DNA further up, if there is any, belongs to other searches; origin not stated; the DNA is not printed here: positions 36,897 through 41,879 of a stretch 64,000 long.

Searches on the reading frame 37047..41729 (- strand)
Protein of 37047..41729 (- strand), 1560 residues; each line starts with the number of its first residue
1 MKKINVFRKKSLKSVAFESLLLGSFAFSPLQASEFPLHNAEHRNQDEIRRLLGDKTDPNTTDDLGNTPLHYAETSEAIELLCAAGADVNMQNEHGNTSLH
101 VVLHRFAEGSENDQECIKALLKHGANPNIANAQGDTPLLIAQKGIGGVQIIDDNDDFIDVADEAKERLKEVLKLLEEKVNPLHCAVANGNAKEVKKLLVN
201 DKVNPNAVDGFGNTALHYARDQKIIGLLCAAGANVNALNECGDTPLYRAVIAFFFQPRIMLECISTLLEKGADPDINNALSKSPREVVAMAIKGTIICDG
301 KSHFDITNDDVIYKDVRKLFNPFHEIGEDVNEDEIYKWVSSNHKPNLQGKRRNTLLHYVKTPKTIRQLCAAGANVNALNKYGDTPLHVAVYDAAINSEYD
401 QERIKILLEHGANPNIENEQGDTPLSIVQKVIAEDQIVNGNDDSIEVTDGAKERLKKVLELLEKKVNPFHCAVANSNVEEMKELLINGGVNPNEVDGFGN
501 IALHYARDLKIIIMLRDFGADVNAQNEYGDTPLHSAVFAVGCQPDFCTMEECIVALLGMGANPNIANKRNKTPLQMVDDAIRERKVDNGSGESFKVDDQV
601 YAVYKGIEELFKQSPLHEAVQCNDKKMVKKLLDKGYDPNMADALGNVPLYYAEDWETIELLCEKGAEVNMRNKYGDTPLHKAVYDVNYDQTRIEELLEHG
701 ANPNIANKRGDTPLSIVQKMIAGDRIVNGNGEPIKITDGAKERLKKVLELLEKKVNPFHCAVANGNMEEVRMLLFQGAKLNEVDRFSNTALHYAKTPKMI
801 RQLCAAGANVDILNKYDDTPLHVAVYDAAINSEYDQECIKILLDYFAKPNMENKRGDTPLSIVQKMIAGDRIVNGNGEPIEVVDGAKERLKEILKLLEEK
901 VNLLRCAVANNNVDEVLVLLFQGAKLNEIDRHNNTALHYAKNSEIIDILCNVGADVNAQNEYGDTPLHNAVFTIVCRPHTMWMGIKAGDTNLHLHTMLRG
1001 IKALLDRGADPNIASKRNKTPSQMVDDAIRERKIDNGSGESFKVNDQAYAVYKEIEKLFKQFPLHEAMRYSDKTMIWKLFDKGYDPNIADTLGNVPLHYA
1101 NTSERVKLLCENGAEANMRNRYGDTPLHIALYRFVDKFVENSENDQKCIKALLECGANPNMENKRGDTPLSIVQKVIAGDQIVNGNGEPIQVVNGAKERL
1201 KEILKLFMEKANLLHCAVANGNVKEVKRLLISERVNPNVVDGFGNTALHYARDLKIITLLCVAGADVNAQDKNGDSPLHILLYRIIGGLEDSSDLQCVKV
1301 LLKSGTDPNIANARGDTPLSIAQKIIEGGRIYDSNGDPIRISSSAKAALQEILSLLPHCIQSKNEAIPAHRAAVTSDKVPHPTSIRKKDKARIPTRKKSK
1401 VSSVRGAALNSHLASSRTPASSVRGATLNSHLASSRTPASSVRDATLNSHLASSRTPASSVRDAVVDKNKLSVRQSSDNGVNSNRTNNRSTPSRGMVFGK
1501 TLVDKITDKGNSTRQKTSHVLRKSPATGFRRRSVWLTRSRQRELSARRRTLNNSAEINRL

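Call 5: search_protein_families(library=pfam, proteins=[window:37047-41729:-], max_evalue=0.1)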
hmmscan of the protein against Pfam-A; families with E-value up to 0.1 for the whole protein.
window:37047-41729:- (1560 aa): 13 families
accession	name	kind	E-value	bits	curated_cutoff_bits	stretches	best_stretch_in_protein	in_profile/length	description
PF13637.12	Ank_4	-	4.8e-119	386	22.7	14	1214-1251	1-37/50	Ankyrin repeats (many copies)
PF00023.36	Ank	-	9.3e-115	368.3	21.1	15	381-418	1-32/33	Ankyrin repeat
PF12796.13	Ank_2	-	1.4e-105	346.6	27.3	12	616-706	1-89/90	Ankyrin repeats (3 copies)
PF13857.12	Ank_5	-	8.1e-81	265.5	27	9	177-219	15-56/56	Ankyrin repeats (many copies)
PF13606.12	Ank_3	-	7.9e-44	142.4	22.3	2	612-640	2-30/30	Ankyrin repeat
PF05974.18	DUF892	-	1.3e-10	42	23.7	1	443-505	42-103/159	Domain of unknown function (DUF892)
PF19955.5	EAD1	-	0.00011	23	24.2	0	679-721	11-55/90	Effector-associated domain 1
PF06595.17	BDV_P24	-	0.00041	20.7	27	0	1184-1223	132-171/202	Borna disease virus P24 protein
PF23854.1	DUF7217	-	0.0098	16.1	29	0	340-467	41-169/238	Domain of unknown function (DUF7217)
PF05164.18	ZapA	-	0.016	15.9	23.8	0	728-763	6-41/88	Cell division protein ZapA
PF21982.2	RecX_HTH1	-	0.02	15.3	26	0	626-643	18-35/40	RecX, first three-helix domain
PF19531.4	DUF6058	-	0.029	15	25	0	424-470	57-105/126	Family of unknown function (DUF6058)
PF25413.1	Rossman_Mical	-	0.078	13.4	27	0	1209-1259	64-114/130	Mical, Rossman domain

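Call 49: search_protein_families(library=pfam, proteins=[L002:7812-9836:+, L004:8144-9715:+, L003:6934-9216:+, L003:9235-9735:+], max_evalue=1)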
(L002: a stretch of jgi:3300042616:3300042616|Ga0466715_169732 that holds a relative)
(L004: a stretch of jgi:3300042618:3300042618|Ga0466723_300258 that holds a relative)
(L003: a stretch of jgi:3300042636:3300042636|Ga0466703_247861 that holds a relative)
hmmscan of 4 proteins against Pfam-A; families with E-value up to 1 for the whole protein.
L002:7812-9836:+ (674 aa): 5 families
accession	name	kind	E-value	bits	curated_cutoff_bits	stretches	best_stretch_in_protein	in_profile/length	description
PF12796.13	Ank_2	-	8.8e-06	26.6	27.3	1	129-192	29-82/90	Ankyrin repeats (3 copies)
PF00023.36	Ank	-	0.0048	17.6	21.1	0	170-190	2-22/33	Ankyrin repeat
PF13606.12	Ank_3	-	0.014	16.3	22.3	0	170-191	2-23/30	Ankyrin repeat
PF10133.14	CooT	-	0.097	13.4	27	1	613-658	6-48/60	CO dehydrogenase accessory protein CooT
PF13637.12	Ank_4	-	0.2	12.5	22.7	0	146-187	3-47/50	Ankyrin repeats (many copies)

L004:8144-9715:+ (523 aa): 2 families
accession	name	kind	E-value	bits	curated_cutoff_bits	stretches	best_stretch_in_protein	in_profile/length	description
PF25092.1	SH3_KIN17_C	-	0.2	12.5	27.9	1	425-468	15-55/57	KIN17 C-terminal SH3 domain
PF16046.10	FAM76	-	0.6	9.9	28.5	1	314-481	141-294/298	FAM76 protein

L003:6934-9216:+ (760 aa): 0 families

L003:9235-9735:+ (166 aa): 5 families
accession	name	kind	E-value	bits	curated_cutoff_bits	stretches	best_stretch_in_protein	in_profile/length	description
PF09325.15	Vps5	-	0.0094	16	27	1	10-86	16-88/236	Vps5 C terminal like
PF01442.23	Apolipoprotein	-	0.026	14.7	90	1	16-90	28-102/190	Apolipoprotein A1/A4/E domain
PF10368.14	YkyA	-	0.041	14.1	28.8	1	9-108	9-107/186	Putative cell-wall binding lipoprotein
PF07544.18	Med9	-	0.067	13.7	26.9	1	30-97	9-78/80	RNA polymerase II transcription mediator complex subunit 9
PF09177.16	STX6_10_61_N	-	0.19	12.7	29.4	1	25-95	12-91/99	Syntaxin 6/10/61, N-terminal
